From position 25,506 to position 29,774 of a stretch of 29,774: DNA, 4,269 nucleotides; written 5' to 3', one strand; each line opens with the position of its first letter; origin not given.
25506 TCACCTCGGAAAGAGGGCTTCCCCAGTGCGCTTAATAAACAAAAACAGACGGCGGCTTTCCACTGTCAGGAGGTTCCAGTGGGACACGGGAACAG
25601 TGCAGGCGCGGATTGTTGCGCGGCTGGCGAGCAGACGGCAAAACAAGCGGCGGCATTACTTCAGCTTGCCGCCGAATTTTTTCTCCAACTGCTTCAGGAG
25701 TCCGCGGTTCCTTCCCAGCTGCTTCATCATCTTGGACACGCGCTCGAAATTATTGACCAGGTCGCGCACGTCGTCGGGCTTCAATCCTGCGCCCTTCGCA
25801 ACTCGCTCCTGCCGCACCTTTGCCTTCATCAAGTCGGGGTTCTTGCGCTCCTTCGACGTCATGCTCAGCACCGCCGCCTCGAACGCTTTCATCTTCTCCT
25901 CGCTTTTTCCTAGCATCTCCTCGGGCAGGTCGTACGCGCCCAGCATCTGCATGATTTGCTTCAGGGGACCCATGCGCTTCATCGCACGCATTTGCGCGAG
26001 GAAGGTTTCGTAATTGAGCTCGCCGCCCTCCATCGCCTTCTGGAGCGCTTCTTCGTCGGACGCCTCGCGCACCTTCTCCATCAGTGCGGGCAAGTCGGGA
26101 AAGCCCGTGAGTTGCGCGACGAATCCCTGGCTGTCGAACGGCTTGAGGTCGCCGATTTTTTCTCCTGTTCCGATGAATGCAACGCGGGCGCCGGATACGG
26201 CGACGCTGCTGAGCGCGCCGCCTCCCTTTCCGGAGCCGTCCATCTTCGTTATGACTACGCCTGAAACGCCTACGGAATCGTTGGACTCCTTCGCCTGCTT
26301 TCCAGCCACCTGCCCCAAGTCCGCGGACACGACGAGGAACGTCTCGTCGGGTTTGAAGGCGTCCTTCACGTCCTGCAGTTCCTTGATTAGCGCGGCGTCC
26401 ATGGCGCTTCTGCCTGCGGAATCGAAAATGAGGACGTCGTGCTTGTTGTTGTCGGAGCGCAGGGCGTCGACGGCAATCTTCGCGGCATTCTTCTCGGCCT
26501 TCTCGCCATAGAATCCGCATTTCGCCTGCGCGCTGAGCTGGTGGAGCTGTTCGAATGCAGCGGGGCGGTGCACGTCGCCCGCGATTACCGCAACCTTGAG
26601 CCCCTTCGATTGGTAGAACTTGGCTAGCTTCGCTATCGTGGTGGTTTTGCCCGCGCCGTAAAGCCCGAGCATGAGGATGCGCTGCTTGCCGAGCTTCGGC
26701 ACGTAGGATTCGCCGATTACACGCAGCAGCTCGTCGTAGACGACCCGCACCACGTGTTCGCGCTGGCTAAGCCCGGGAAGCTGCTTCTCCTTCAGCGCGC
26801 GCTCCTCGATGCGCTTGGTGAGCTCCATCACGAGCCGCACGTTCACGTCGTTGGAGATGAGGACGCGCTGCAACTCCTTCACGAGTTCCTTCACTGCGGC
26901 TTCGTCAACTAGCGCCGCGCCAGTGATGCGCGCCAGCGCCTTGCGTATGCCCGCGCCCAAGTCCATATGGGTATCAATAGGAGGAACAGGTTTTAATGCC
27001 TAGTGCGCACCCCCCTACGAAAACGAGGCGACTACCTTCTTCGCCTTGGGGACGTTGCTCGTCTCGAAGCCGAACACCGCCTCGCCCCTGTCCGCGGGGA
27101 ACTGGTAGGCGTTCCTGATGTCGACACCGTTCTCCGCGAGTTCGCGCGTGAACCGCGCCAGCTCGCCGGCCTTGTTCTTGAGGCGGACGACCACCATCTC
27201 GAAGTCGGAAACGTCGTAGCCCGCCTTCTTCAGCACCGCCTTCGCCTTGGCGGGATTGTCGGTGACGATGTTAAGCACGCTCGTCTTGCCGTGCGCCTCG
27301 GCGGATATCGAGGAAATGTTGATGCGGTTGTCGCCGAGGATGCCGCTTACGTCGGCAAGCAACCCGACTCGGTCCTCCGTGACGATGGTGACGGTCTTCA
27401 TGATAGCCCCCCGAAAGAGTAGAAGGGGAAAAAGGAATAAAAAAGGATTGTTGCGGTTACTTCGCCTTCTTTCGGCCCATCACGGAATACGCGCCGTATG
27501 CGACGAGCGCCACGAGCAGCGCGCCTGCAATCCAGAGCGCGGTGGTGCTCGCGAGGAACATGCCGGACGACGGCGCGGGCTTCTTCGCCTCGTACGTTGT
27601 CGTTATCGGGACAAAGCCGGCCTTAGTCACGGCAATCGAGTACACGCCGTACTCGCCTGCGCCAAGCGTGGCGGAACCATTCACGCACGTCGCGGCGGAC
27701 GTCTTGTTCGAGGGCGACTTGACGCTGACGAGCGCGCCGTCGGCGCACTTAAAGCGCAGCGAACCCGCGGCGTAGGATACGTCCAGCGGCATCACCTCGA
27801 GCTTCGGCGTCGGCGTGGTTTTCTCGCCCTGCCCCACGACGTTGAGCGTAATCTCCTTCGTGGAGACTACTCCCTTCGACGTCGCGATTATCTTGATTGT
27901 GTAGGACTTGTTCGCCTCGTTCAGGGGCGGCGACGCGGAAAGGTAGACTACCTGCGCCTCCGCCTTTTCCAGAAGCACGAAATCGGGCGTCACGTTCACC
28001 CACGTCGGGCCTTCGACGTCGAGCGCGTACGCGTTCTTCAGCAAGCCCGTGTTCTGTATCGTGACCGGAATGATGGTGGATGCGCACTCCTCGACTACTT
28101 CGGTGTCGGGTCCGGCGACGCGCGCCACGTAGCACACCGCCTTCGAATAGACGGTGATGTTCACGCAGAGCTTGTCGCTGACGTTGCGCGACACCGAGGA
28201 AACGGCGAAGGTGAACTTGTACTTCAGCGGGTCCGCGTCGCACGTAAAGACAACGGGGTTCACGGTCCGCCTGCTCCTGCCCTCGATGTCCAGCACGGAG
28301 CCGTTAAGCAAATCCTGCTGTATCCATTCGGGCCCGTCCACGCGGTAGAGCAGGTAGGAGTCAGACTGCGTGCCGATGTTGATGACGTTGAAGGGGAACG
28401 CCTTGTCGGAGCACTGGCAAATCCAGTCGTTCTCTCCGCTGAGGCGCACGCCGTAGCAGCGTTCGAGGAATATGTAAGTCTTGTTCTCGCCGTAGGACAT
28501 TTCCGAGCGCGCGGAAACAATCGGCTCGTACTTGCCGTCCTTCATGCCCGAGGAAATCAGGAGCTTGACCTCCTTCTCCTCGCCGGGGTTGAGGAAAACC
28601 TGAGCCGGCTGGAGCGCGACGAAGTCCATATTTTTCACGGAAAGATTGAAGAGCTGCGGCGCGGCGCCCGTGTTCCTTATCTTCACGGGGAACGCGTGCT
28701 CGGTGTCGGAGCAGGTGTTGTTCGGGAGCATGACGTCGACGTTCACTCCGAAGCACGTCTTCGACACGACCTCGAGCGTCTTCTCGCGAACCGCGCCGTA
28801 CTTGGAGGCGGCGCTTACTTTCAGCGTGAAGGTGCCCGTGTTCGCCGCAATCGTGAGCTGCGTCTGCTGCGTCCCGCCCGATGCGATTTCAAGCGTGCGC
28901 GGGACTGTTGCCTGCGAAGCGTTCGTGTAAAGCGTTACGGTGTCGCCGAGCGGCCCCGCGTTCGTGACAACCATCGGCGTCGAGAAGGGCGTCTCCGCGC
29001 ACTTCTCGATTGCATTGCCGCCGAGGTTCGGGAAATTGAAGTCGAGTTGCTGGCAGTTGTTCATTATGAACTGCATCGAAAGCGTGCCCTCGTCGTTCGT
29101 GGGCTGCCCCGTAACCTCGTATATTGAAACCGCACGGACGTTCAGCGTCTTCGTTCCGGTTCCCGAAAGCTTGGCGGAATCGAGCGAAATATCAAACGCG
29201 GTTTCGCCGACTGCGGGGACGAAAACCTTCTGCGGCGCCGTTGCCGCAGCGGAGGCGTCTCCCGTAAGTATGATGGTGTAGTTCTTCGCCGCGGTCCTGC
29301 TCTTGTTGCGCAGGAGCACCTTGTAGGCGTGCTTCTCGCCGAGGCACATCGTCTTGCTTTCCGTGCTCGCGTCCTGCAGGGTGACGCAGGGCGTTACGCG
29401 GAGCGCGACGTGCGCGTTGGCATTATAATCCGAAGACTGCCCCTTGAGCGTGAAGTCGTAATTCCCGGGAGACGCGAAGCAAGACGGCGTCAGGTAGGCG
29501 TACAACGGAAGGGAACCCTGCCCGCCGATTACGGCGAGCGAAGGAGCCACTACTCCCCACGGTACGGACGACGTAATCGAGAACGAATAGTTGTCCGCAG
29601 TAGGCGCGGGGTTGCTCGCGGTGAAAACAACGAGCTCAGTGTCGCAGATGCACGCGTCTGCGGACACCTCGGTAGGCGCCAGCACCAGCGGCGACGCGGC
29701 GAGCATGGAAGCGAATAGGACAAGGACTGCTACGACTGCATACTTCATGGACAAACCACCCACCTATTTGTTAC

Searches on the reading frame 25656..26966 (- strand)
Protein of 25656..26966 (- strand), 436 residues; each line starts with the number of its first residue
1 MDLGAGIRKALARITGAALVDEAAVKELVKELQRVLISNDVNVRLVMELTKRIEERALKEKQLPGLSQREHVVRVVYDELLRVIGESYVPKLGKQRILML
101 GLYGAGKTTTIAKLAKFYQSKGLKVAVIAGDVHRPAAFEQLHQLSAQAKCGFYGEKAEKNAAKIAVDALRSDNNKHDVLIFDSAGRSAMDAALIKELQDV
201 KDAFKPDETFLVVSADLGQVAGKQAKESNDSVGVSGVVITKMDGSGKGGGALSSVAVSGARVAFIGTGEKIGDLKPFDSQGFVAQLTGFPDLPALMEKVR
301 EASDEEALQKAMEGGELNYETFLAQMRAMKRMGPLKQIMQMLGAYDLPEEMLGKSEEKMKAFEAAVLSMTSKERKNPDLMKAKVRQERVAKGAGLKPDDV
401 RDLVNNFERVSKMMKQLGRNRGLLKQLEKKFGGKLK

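Call 13: search_protein_families(library=pfam, proteins=[window:25656-26966:-])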
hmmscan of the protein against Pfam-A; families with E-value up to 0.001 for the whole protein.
window:25656-26966:- (436 aa): 8 families
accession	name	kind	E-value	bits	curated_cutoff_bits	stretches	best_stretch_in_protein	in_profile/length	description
PF00448.28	SRP54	-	1.5e-60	204.7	22.7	1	96-287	3-195/196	SRP54-type protein, GTPase domain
PF02978.25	SRP_SPB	-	2.2e-24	86.1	27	1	317-414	2-91/91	Signal peptide binding domain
PF02881.24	SRP54_N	-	2.6e-16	60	22.4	1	3-80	1-75/75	SRP54-type protein, helical bundle domain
PF01656.29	CbiA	-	3e-06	27.7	25.4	1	104-245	9-86/125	CobQ/CobB/MinD/ParA nucleotide binding domain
PF02492.25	cobW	-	3.3e-06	27.2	20.7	1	98-244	4-155/180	CobW/HypB/UreG, nucleotide-binding domain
PF13207.12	AAA_17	-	2e-05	25.3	27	1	100-226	1-121/136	AAA domain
PF03308.22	MeaB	-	8.1e-05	22.2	23.1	1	90-131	28-70/273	Methylmalonyl Co-A mutase-associated GTPase MeaB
PF13604.12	AAA_30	-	0.00058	20.1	27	0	97-132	21-56/191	AAA domain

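Call 16: find_related_loci(query=window:25656-26966:-, collection=genome_contigs, flank=500)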
Query window:25656-26966:- (436 aa) in genome_contigs; peptide patterns used: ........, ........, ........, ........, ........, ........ (x = any residue, [..] = any of these).
249 stretches matched a pattern; 164 encode a relative of the query (tblastn E <= 1e-3); the best 80 are kept; 80 distinct loci.
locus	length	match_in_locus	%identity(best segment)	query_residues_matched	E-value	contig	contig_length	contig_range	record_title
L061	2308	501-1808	94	1-436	0e+0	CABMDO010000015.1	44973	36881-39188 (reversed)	uncultured archaeon isolate LFW-144_1 genome assembly, contig: LFW1441_22, whole genome shotgun sequence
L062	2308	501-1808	92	1-436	0e+0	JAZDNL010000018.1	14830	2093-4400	MAG: Candidatus Micrarchaeota archaeon isolate MEGAHIT-group-0.708 k141_4370755, whole genome shotgun sequence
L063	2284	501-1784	73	1-429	0e+0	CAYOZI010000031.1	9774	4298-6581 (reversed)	MAG TPA_asm: Candidatus Micrarchaeota archaeon isolate SRP050083_co2_24 genome assembly, contig: NODE_5643_length_9774_c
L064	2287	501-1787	72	1-429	0e+0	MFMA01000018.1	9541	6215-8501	MAG: Candidatus Kaiserbacteria bacterium RIFCSPLOWO2_01_FULL_54_20 rifcsplowo2_01_scaffold_30667, whole genome shotgun s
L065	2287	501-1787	75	1-429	0e+0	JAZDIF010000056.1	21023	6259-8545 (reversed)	MAG: Candidatus Micrarchaeota archaeon isolate MEGAHIT-group-0.386 k141_3744935, whole genome shotgun sequence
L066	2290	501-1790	69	1-429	0e+0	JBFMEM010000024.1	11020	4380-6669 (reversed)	MAG: Candidatus Micrarchaeota archaeon isolate MAG245 MAG245_24, whole genome shotgun sequence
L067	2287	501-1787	66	1-435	0e+0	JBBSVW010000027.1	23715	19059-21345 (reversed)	MAG: Candidatus Micrarchaeota archaeon isolate H43-bin164_1 H43_bin164_1_000000000027, whole genome shotgun sequence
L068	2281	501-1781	65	1-429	0e+0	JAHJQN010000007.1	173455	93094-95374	MAG: Candidatus Micrarchaeota archaeon isolate OS_PC_MetaG.mb.109 OS_PC_MetaG.mb.109_k141_713632, whole genome shotgun s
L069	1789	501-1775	64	1-427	0e+0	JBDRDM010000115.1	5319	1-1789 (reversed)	MAG: Candidatus Micrarchaeota archaeon isolate MEGAHIT-group-1.248 k141_11358133, whole genome shotgun sequence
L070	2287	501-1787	65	1-435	0e+0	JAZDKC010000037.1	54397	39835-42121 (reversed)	MAG: Candidatus Micrarchaeota archaeon isolate MEGAHIT-group-0.512 k141_2411712, whole genome shotgun sequence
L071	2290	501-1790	62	1-431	0e+0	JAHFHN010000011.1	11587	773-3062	MAG: Candidatus Micrarchaeota archaeon isolate nzgw34 NODE_8568_length_11588_cov_2.524374, whole genome shotgun sequence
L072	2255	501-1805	63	1-433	0e+0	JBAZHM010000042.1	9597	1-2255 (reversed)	MAG: Candidatus Micrarchaeia archaeon isolate SO_2017_LW3_70 NODE_22644_length_9597_cov_1.027666_LW162_2017, whole genom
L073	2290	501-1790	62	1-431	2e-179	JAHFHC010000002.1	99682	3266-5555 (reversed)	MAG: Candidatus Micrarchaeota archaeon isolate nzgw33 NODE_79_length_99683_cov_3.915058, whole genome shotgun sequence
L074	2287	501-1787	70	1-429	0e+0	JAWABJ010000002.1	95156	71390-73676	MAG: Candidatus Norongarragalinales archaeon isolate JZ-4_201803_bins_88 JZ-4_201803_bins_88_scaffold_2, whole genome sh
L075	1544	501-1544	72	1-348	4e-174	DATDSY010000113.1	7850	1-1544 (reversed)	MAG TPA_asm: Candidatus Norongarragalinales archaeon isolate SMAG_U8015 k141_1657647, whole genome shotgun sequence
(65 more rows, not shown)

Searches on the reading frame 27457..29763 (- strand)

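Call 13: search_protein_families(library=pfam, proteins=[window:27457-29763:-])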
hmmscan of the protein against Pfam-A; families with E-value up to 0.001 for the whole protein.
window:27457-29763:- (768 aa): 4 families
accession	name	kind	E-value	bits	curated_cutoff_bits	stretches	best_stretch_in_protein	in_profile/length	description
PF11614.14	FixG_C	-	1.8e-06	28.5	25.6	0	357-407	34-87/119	IG-like fold at C-terminal of FixG, putative oxidoreductase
PF22067.2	Cep192_D3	-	7.3e-05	23.2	27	0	360-413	23-77/99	Cep192 domain 3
PF22544.2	HYDIN_VesB_CFA65-like_Ig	-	0.00026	21.6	25.5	0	141-209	17-84/100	HYDIN/CFA65/VesB-like, Ig-like domain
PF05506.17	PLipase_C_C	-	0.0005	21.4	24.4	0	266-320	18-71/80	Bacterial phospholipase C, C-terminal domain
